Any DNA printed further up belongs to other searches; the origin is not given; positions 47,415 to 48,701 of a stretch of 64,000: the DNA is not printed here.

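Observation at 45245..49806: Tightly coupled four-gene envelope module and its partial paralogue at 29988-32380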

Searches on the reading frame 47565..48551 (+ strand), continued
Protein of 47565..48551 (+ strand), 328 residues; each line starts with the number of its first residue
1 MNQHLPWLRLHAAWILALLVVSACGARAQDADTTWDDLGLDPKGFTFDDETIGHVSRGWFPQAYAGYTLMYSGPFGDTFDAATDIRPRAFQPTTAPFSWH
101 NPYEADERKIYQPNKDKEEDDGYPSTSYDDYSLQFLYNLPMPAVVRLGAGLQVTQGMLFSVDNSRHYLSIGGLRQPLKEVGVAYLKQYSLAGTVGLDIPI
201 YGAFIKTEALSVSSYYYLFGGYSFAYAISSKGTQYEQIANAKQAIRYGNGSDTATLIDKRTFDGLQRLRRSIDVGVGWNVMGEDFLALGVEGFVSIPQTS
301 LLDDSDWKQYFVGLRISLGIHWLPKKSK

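Call 85: search_protein_families(library=ncbifam, proteins=[L098:3903-5942:+, L101:1-1464:+, L102:4126-5997:+, L103:4233-5909:+, L104:4119-5927:+], max_evalue=0.00001)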
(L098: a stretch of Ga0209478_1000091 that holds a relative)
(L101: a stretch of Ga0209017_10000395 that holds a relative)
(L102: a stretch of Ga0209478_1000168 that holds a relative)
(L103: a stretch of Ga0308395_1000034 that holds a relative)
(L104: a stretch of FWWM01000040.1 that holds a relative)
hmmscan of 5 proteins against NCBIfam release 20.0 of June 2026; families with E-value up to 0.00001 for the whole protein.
L098:3903-5942:+ (680 aa): 11 families
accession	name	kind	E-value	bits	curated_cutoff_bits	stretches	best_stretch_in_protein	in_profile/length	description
NF052230.1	T9SS_PorE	exception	8.3e-39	133.4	600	1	299-652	277-597/648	PorE family type IX secretion system protein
NF053607.1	CHU_0125_OmpA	equivalog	9.4e-39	133.4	620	1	300-675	273-634/639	CHU_0125 family OmpA-like outer membrane integrity protein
TIGR02802.1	Pal_lipo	equivalog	1.5e-13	50.7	125.35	1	572-675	6-102/104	peptidoglycan-associated lipoprotein Pal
NF053611.1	YiaD_Gzip_OmpA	equivalog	7.3e-13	48.7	175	1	570-675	104-204/206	YiaD family glycine zipper/OmpA-like lipoprotein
NF053612.1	anchor_PA1041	equivalog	3.9e-12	46.6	250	1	563-675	130-233/236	PA1041 family peptidoglycan-binding anchor lipoprotein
NF045787.1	OmpABordt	equivalog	4.7e-09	36.2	200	1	585-675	102-187/194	outer membrane protein OmpA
NF053585.1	OMP_LP_YfiB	equivalog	4.1e-08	33.3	128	1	574-655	62-141/163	outer membrane lipoprotein YfiB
TIGR03789.1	pdsO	hypoth_equivalog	2e-07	30.9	152.2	1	583-669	154-238/243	sortase-associated OmpA-like protein PdsO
NF033763.1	exchanger_TraB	exception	2.5e-07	29.1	700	1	592-675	415-495/522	outer membrane exchange protein TraB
NF008071.1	PRK10808.1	equivalog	3.5e-07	29.9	277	1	580-650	243-313/358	porin OmpA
NF047726.1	AutTranAdhPGAsTpgA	equivalog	6e-07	28.9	350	1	563-646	153-233/268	trimeric autotransporter adhesin/peptidogylcan-associated protein TpgA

L101:1-1464:+ (488 aa): 10 families
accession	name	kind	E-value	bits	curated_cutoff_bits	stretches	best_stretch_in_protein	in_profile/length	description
NF053607.1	CHU_0125_OmpA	equivalog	1.3e-35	123.1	620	1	108-483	273-634/639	CHU_0125 family OmpA-like outer membrane integrity protein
NF052230.1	T9SS_PorE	exception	6.8e-35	120.4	600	1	107-460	277-597/648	PorE family type IX secretion system protein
TIGR02802.1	Pal_lipo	equivalog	6.6e-13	48.7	125.35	1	405-483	27-102/104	peptidoglycan-associated lipoprotein Pal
NF053611.1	YiaD_Gzip_OmpA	equivalog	2.5e-11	43.7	175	1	378-483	104-204/206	YiaD family glycine zipper/OmpA-like lipoprotein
NF053612.1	anchor_PA1041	equivalog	7.8e-11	42.4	250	1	372-483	131-233/236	PA1041 family peptidoglycan-binding anchor lipoprotein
NF045787.1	OmpABordt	equivalog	6.9e-08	32.4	200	1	395-483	104-187/194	outer membrane protein OmpA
NF053585.1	OMP_LP_YfiB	equivalog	2.9e-07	30.5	128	1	385-461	65-139/163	outer membrane lipoprotein YfiB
NF033763.1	exchanger_TraB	exception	1.8e-06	26.2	700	1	401-483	416-495/522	outer membrane exchange protein TraB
NF047726.1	AutTranAdhPGAsTpgA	equivalog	4e-06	26.2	350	1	371-453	153-232/268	trimeric autotransporter adhesin/peptidogylcan-associated protein TpgA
TIGR03789.1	pdsO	hypoth_equivalog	4.6e-06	26.5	152.2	1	395-477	158-238/243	sortase-associated OmpA-like protein PdsO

L102:4126-5997:+ (624 aa): 11 families
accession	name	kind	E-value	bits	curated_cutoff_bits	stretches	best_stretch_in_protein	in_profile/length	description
NF053607.1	CHU_0125_OmpA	equivalog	4.1e-39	134.6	620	2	228-325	261-359/639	CHU_0125 family OmpA-like outer membrane integrity protein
NF052230.1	T9SS_PorE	exception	5.3e-35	120.8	600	2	242-325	281-363/648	PorE family type IX secretion system protein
TIGR02802.1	Pal_lipo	equivalog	1.4e-13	50.8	125.35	1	516-619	6-102/104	peptidoglycan-associated lipoprotein Pal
NF053611.1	YiaD_Gzip_OmpA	equivalog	2e-12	47.3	175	1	513-619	103-204/206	YiaD family glycine zipper/OmpA-like lipoprotein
NF053612.1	anchor_PA1041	equivalog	5.9e-11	42.8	250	1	506-619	129-233/236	PA1041 family peptidoglycan-binding anchor lipoprotein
NF033763.1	exchanger_TraB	exception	1.9e-08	32.7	700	1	536-619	415-495/522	outer membrane exchange protein TraB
NF045787.1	OmpABordt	equivalog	1.1e-07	31.7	200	1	529-619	102-187/194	outer membrane protein OmpA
NF053585.1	OMP_LP_YfiB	equivalog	1.2e-07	31.8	128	1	528-617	72-156/163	outer membrane lipoprotein YfiB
NF008067.1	PRK10802.1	equivalog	8.5e-07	29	261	1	514-616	71-166/171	peptidoglycan-associated lipoprotein Pal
NF058648.1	ECF_sub_HI1622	equivalog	3.1e-06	27.3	100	1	410-471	26-87/180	NikL family nickel/cobalt ECF transporter subunit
TIGR03789.1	pdsO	hypoth_equivalog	8e-06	25.7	152.2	0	527-610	154-235/243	sortase-associated OmpA-like protein PdsO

L103:4233-5909:+ (559 aa): 10 families
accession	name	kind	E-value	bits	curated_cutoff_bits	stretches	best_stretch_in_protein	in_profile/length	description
NF053607.1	CHU_0125_OmpA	equivalog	4.5e-35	121.2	620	1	179-554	273-634/639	CHU_0125 family OmpA-like outer membrane integrity protein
NF052230.1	T9SS_PorE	exception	2.2e-34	118.8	600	1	178-531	277-597/648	PorE family type IX secretion system protein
TIGR02802.1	Pal_lipo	equivalog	2e-12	47.1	125.35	1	476-554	27-102/104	peptidoglycan-associated lipoprotein Pal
NF053611.1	YiaD_Gzip_OmpA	equivalog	1.1e-10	41.6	175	1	449-554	104-204/206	YiaD family glycine zipper/OmpA-like lipoprotein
NF053612.1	anchor_PA1041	equivalog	1.7e-10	41.3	250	1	449-554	135-233/236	PA1041 family peptidoglycan-binding anchor lipoprotein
NF045787.1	OmpABordt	equivalog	3.2e-07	30.2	200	1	466-554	104-187/194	outer membrane protein OmpA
NF053585.1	OMP_LP_YfiB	equivalog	6.3e-07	29.4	128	1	457-532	66-139/163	outer membrane lipoprotein YfiB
TIGR03789.1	pdsO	hypoth_equivalog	6.3e-06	26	152.2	1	463-548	155-238/243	sortase-associated OmpA-like protein PdsO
NF047726.1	AutTranAdhPGAsTpgA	equivalog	7.5e-06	25.3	350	0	442-524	153-232/268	trimeric autotransporter adhesin/peptidogylcan-associated protein TpgA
NF033763.1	exchanger_TraB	exception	8e-06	24.1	700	0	472-554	416-495/522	outer membrane exchange protein TraB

L104:4119-5927:+ (603 aa): 9 families
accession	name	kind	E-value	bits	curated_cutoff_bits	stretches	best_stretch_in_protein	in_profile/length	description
NF053607.1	CHU_0125_OmpA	equivalog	6.2e-39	134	620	2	218-306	271-359/639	CHU_0125 family OmpA-like outer membrane integrity protein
NF052230.1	T9SS_PorE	exception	9.4e-35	120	600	2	186-354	244-406/648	PorE family type IX secretion system protein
TIGR02802.1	Pal_lipo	equivalog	4.9e-13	49.1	125.35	1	515-598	23-102/104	peptidoglycan-associated lipoprotein Pal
NF053611.1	YiaD_Gzip_OmpA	equivalog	1.3e-12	47.8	175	1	494-598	105-204/206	YiaD family glycine zipper/OmpA-like lipoprotein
NF053612.1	anchor_PA1041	equivalog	6.7e-12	45.8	250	1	484-598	128-233/236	PA1041 family peptidoglycan-binding anchor lipoprotein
NF045787.1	OmpABordt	equivalog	4.3e-08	33.1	200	1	509-599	103-188/194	outer membrane protein OmpA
NF033763.1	exchanger_TraB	exception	4.4e-08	31.6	700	1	515-598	415-495/522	outer membrane exchange protein TraB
NF053585.1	OMP_LP_YfiB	equivalog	8.2e-08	32.3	128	1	506-597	71-157/163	outer membrane lipoprotein YfiB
NF058648.1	ECF_sub_HI1622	equivalog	6.7e-06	26.2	100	0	388-450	25-87/180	NikL family nickel/cobalt ECF transporter subunit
